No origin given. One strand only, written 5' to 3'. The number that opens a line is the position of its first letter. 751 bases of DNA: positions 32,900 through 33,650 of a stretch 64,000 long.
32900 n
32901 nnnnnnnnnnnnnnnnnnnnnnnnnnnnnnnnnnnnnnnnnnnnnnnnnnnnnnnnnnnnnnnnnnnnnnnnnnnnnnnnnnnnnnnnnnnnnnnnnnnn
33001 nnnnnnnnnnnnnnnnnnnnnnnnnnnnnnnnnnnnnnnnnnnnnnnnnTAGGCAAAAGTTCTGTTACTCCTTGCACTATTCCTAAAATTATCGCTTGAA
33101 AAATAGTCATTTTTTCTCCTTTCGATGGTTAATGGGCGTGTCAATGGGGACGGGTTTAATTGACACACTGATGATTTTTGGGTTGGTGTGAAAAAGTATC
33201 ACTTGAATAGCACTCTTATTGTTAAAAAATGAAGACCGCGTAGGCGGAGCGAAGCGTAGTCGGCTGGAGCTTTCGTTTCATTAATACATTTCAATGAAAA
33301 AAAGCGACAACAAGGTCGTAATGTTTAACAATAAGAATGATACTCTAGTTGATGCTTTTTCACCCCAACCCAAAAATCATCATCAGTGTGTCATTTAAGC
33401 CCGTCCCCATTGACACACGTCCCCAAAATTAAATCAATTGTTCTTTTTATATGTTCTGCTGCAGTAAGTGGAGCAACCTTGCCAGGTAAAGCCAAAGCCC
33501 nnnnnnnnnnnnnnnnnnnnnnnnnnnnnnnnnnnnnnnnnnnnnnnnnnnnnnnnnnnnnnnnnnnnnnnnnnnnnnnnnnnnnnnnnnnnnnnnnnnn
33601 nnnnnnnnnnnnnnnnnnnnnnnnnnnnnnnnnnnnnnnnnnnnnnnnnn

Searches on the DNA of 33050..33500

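Call 45: search_rna_families(source=window, start=33050, end=33500, threshold=evalue, max_evalue=1, show_alignments=1)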
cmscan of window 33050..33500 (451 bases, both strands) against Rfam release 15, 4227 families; matches with E-value up to 1: 2.
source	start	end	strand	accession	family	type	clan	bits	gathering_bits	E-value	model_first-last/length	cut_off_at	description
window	33172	33379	+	RF04128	MIR8562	Gene; miRNA;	-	31.7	211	0.00047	1-242/242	no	MIR8562 microRNA precursor family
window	33176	33375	-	RF01061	mir-548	Gene; miRNA;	-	26.2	90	0.0073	1-84/84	no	mir-548 microRNA precursor family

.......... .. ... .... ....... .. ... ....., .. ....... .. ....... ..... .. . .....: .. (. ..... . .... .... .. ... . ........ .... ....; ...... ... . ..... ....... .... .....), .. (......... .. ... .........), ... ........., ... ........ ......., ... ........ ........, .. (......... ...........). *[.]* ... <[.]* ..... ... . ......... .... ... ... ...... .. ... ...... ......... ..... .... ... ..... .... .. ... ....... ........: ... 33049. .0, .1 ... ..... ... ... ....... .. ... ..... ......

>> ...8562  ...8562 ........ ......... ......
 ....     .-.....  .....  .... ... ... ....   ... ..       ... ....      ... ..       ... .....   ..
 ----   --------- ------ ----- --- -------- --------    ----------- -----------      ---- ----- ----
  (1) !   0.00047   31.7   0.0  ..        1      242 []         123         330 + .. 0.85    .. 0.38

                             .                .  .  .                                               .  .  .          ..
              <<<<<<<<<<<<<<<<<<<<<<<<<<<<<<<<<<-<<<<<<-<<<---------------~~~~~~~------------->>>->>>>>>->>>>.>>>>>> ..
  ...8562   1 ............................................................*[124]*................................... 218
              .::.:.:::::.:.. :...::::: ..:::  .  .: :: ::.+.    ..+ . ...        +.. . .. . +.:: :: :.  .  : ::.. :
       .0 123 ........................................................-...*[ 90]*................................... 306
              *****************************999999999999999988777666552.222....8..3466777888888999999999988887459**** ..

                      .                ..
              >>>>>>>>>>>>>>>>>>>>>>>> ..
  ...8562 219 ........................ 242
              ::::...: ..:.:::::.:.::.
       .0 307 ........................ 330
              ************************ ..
